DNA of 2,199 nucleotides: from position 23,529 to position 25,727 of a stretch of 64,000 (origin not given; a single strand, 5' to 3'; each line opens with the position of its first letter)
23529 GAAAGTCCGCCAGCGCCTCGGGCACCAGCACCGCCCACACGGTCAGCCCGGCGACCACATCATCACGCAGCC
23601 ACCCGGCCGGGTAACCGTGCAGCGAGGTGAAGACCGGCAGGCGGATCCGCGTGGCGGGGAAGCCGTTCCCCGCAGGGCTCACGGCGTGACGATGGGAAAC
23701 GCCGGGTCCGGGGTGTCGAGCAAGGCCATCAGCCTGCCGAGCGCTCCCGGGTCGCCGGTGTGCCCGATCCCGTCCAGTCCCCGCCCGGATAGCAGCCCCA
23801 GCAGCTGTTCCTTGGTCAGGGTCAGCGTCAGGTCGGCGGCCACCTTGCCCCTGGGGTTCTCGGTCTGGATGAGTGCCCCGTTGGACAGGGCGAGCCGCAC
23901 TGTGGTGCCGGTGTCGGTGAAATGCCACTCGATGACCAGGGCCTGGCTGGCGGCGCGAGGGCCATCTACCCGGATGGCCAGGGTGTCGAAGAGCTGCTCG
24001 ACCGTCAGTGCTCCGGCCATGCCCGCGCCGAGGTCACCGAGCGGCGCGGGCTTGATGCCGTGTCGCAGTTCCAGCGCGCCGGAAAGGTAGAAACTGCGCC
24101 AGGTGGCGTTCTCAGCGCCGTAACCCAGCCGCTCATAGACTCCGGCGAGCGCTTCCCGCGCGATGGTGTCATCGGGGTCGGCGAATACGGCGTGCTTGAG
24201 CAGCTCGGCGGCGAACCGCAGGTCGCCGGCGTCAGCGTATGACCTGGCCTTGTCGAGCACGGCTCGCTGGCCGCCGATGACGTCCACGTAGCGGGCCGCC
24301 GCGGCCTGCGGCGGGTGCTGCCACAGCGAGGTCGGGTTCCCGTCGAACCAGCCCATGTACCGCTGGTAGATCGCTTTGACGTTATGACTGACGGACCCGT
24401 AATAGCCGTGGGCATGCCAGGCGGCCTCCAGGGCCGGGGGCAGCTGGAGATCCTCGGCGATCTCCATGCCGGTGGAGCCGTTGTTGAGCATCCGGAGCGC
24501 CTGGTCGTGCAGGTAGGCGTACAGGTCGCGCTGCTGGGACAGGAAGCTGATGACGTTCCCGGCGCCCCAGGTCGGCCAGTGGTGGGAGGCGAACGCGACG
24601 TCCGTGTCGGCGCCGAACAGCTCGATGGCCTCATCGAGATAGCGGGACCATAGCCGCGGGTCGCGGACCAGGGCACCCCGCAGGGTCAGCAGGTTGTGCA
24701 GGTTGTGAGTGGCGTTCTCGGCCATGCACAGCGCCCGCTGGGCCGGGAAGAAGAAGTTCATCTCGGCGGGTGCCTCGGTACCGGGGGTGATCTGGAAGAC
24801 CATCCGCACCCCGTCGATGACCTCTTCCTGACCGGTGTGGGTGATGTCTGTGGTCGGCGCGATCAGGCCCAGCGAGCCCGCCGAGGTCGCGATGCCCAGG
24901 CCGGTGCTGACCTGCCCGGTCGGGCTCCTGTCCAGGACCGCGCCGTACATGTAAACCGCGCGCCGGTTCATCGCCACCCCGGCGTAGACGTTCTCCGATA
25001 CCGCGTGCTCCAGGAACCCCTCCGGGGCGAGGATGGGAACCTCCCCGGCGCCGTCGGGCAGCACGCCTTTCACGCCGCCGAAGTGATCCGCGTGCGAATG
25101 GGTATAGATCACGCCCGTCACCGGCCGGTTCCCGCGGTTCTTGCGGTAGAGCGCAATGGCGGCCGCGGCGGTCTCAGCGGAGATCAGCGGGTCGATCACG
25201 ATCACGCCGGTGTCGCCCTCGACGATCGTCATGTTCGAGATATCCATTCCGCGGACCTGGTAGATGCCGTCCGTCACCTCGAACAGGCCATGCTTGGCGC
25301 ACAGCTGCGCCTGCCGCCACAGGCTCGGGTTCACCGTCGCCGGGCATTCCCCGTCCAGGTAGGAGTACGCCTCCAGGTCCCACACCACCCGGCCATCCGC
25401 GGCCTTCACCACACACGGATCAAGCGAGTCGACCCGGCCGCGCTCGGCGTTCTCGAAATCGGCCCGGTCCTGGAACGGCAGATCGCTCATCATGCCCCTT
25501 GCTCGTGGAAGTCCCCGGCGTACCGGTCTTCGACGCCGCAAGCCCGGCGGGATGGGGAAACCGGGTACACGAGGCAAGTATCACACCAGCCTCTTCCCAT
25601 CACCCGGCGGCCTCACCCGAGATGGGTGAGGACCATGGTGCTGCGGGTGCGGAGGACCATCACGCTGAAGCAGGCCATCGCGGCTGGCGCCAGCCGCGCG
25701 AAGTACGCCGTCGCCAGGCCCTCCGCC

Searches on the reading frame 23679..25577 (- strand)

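Call 58: search_protein_families(library=pfam, proteins=[window:23679-25577:-], max_evalue=0.01)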
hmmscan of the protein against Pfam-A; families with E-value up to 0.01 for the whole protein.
window:23679-25577:- (632 aa): 5 families
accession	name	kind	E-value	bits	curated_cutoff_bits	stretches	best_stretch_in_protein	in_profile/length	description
PF14863.12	Alkyl_sulf_dimr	-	3.9e-61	205.9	26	1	369-507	1-139/139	Alkyl sulfatase dimerisation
PF14864.11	Alkyl_sulf_C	-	2.5e-32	112.2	27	1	518-632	5-125/125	Alkyl sulfatase C-terminal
PF00753.33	Lactamase_B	-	2.1e-19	70.7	22.7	1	111-332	3-196/196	Metallo-beta-lactamase superfamily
PF12706.13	Lactamase_B_2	-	7e-08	32.7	27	1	126-200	3-78/200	Beta-lactamase superfamily domain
PF13432.12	TPR_16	-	0.0089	16.9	32.7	1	441-489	1-49/65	Tetratricopeptide repeat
